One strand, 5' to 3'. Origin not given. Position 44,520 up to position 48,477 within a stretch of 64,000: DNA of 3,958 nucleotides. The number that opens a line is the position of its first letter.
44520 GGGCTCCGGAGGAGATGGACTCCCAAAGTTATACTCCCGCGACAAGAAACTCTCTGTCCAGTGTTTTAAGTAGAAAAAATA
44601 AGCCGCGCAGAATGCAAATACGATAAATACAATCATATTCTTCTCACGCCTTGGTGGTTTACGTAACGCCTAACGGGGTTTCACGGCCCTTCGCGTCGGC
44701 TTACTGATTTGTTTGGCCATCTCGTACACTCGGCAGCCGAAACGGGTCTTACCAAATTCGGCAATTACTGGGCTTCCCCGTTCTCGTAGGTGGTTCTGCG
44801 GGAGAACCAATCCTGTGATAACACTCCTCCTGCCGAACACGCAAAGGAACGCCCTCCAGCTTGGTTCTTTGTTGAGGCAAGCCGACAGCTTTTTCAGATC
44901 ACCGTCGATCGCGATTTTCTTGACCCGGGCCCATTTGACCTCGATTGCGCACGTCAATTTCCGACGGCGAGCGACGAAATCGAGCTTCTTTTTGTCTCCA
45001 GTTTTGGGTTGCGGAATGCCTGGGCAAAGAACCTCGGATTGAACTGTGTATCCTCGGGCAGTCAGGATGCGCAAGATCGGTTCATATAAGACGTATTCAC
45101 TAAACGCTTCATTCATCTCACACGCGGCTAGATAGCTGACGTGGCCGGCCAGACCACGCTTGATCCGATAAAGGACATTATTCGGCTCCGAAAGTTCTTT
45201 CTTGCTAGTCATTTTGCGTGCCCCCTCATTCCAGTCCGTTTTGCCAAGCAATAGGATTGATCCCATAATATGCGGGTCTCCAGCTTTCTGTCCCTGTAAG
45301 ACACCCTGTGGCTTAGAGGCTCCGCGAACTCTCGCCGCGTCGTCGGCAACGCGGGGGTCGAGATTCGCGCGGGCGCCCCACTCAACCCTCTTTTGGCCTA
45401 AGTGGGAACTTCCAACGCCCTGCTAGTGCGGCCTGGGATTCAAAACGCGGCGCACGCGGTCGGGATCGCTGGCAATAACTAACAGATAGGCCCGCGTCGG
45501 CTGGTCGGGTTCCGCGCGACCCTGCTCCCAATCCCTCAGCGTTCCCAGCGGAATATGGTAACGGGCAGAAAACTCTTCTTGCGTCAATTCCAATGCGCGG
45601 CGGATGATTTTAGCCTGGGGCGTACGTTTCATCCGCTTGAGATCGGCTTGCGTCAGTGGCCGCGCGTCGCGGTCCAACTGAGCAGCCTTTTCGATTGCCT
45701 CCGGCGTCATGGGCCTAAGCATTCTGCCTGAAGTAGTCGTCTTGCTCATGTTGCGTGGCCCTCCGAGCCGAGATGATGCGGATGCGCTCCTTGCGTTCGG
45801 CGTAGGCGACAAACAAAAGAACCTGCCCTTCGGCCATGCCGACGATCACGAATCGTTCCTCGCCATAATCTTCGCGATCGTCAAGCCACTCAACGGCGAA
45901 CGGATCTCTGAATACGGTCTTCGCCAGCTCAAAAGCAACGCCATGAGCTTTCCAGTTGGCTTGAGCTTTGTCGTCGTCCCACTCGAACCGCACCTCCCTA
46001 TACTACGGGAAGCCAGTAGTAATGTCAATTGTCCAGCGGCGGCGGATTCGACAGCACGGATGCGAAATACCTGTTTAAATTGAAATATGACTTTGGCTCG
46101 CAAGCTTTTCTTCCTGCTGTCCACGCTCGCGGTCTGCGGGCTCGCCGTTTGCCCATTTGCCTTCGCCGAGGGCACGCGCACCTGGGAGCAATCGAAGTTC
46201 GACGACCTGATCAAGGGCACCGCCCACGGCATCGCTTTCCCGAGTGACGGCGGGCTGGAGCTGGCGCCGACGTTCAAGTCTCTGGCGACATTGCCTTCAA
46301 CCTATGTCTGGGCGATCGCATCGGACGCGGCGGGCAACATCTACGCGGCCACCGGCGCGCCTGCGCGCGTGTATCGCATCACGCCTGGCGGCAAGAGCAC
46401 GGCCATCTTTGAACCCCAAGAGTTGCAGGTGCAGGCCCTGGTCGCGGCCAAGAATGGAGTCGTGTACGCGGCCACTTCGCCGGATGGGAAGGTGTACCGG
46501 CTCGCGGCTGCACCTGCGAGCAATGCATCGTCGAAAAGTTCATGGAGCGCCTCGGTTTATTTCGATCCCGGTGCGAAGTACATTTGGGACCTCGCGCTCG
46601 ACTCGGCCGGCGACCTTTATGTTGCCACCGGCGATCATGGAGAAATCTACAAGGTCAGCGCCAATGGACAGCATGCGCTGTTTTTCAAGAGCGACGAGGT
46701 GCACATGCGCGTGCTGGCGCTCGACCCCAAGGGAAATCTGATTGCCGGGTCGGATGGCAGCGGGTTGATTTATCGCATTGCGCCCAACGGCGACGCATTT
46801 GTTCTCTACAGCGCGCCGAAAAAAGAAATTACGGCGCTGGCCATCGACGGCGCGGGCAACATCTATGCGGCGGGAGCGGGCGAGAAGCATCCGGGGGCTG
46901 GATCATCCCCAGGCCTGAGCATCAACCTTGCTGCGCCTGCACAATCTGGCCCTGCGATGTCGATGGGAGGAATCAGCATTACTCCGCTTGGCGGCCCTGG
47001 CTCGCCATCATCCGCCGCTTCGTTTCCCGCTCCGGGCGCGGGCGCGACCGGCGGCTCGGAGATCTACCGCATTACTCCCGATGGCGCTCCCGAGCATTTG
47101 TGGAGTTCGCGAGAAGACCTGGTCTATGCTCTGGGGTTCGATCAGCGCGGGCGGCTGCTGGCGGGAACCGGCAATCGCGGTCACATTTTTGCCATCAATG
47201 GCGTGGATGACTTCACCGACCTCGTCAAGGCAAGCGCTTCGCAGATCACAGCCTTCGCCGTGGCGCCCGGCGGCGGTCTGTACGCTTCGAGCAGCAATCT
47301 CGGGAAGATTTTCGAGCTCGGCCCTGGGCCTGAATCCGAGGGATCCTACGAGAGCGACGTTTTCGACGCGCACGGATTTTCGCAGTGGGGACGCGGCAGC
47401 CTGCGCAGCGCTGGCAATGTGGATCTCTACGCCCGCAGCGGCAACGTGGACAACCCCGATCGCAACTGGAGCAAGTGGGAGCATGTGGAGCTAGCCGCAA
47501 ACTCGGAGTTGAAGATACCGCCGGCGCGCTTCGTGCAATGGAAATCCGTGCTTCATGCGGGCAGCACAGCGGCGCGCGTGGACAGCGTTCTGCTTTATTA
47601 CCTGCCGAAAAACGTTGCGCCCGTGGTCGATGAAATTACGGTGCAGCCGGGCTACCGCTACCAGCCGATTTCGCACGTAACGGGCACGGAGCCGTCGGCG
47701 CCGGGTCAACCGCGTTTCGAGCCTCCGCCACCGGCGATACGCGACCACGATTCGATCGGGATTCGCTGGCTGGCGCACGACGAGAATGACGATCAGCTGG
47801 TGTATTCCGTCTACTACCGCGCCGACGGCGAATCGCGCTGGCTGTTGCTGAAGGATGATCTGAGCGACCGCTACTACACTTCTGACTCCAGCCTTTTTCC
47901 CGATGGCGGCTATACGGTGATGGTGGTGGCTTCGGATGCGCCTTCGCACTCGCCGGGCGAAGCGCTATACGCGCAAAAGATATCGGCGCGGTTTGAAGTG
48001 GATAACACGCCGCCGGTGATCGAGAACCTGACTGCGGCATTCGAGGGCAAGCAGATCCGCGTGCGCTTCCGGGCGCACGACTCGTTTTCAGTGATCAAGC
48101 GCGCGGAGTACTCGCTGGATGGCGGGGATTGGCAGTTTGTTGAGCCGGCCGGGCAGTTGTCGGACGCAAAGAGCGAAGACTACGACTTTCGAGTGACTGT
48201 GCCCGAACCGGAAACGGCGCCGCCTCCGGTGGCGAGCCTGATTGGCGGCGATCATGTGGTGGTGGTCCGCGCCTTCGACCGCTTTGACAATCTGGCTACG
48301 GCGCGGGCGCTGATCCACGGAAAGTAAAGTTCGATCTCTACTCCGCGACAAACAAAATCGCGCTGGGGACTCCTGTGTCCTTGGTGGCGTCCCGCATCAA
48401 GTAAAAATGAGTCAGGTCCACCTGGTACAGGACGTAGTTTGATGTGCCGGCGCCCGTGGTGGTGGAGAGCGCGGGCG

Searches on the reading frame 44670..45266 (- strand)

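Call 38: search_protein_families(library=pfam, proteins=[window:44670-45266:-], max_evalue=0.001)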
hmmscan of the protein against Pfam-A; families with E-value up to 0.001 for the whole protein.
window:44670-45266:- (198 aa): 1 family
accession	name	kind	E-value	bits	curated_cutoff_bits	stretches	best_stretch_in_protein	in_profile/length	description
PF18743.7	AHJR-like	-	0.00093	19.2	26.1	0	94-143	44-91/123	REase_AHJR-like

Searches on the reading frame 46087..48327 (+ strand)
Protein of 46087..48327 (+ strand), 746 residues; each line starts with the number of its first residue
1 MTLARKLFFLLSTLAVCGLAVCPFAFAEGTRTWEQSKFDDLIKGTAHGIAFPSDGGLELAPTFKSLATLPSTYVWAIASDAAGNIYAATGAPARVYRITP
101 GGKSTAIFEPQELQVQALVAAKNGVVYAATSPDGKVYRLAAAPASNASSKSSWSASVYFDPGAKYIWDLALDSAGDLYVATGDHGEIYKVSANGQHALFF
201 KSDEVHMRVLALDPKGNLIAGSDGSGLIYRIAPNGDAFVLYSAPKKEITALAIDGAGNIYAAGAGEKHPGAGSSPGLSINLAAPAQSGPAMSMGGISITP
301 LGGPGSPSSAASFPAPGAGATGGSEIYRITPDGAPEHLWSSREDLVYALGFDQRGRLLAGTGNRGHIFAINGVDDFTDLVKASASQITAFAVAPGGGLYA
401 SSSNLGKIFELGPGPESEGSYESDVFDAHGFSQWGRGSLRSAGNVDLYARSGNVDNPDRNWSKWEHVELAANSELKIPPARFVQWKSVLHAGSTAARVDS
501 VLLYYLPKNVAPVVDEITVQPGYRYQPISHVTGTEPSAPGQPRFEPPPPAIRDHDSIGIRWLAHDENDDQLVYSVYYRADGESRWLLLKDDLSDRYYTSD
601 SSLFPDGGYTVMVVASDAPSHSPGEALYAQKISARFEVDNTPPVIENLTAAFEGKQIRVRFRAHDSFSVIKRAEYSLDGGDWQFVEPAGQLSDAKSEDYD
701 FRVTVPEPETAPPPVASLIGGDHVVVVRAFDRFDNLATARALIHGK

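Call 38: search_protein_families(library=pfam, proteins=[window:46087-48327:+], max_evalue=0.001)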
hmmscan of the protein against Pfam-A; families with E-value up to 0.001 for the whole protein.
window:46087-48327:+ (746 aa): 3 families
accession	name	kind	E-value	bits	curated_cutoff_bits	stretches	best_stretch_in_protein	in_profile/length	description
PF07494.17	Reg_prop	-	1.9e-11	43.1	20.4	0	69-90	2-23/24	Two component regulator propeller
PF08450.18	SGL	-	3.5e-08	33.8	26.3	0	91-196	113-216/246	SMP-30/Gluconolactonase/LRE-like region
PF06739.17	SBBP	-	0.0002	21.7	20.5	0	248-263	15-30/38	Beta-propeller repeat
